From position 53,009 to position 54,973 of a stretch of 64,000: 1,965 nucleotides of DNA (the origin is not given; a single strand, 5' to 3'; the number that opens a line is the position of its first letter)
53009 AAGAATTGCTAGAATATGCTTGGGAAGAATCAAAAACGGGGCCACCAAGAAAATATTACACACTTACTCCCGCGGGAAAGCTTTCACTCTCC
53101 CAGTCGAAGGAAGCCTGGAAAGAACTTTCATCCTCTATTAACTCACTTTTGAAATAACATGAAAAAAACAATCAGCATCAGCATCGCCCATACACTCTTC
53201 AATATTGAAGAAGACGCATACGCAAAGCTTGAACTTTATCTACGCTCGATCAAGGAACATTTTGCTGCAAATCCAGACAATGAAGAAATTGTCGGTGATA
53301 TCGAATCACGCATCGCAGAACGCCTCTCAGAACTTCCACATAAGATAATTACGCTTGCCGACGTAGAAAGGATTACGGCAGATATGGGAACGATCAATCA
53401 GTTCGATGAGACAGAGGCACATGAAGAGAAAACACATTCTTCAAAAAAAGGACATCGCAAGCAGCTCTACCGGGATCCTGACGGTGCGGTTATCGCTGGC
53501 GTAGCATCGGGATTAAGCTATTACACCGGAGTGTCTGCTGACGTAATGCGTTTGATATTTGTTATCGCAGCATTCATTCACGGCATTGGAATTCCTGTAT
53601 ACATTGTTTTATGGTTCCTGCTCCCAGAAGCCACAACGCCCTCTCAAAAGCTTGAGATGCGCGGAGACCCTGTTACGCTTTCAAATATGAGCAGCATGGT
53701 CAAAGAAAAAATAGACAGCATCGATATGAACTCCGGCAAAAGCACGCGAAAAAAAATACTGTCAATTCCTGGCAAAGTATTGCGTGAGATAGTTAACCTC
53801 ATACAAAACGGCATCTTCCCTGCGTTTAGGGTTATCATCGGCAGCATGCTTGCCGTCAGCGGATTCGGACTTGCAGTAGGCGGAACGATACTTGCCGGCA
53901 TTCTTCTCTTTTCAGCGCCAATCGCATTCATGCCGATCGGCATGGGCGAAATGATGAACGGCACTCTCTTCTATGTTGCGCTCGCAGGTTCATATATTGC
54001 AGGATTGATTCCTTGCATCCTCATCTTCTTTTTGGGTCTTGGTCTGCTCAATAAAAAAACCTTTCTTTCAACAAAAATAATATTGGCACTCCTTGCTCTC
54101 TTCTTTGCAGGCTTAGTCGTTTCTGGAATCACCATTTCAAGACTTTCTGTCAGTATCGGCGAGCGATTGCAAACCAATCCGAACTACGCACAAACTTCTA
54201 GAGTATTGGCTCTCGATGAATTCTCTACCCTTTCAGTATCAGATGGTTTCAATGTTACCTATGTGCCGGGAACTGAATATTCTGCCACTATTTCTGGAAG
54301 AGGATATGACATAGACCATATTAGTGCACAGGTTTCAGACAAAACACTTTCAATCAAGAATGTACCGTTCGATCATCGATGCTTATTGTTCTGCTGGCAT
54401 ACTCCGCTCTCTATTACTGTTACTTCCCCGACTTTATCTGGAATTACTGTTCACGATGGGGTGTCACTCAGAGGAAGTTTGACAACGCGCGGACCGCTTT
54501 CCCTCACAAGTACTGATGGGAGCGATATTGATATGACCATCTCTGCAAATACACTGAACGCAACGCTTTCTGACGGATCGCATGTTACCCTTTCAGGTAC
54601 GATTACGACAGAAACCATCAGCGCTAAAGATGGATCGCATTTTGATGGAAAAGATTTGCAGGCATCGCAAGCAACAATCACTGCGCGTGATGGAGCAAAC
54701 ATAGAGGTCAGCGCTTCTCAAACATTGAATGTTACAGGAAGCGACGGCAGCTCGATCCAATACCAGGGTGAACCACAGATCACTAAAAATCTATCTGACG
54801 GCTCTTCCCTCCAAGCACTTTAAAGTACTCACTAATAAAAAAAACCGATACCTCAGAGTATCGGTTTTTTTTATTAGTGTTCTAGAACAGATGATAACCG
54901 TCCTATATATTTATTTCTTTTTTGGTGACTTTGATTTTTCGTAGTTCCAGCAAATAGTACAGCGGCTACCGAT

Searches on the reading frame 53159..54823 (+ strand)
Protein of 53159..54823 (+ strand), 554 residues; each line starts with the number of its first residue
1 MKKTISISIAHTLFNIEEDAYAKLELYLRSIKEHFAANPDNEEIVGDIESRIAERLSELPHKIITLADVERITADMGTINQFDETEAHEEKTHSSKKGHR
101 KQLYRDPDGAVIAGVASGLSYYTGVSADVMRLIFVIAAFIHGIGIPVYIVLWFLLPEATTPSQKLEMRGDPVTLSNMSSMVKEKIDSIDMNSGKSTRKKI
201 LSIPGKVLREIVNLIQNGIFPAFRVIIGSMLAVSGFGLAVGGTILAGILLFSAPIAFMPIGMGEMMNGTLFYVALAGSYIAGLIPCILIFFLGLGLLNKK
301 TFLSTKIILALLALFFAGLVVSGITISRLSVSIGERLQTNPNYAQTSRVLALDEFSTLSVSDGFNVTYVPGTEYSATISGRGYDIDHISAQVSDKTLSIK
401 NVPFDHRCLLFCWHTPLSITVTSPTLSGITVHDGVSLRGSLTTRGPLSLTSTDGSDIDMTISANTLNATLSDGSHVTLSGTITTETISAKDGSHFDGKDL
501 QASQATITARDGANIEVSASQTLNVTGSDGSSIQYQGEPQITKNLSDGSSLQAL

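Call 71: search_protein_families(library=pfam, proteins=[window:53159-54823:+], max_evalue=0.00001)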
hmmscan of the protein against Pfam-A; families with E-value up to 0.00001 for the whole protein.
window:53159-54823:+ (554 aa): 3 families
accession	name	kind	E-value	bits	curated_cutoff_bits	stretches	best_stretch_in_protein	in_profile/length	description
PF10988.14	DUF2807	-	1.1e-30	107.2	24.2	1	354-539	1-181/181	Putative auto-transporter adhesin, head GIN domain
PF04024.17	PspC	-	1.9e-19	69.6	25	1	101-158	1-58/58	PspC domain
PF22571.1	LiaI-LiaF-TM_PspC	-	3.7e-06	27.2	27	1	195-329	10-138/142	PspC transmembrane region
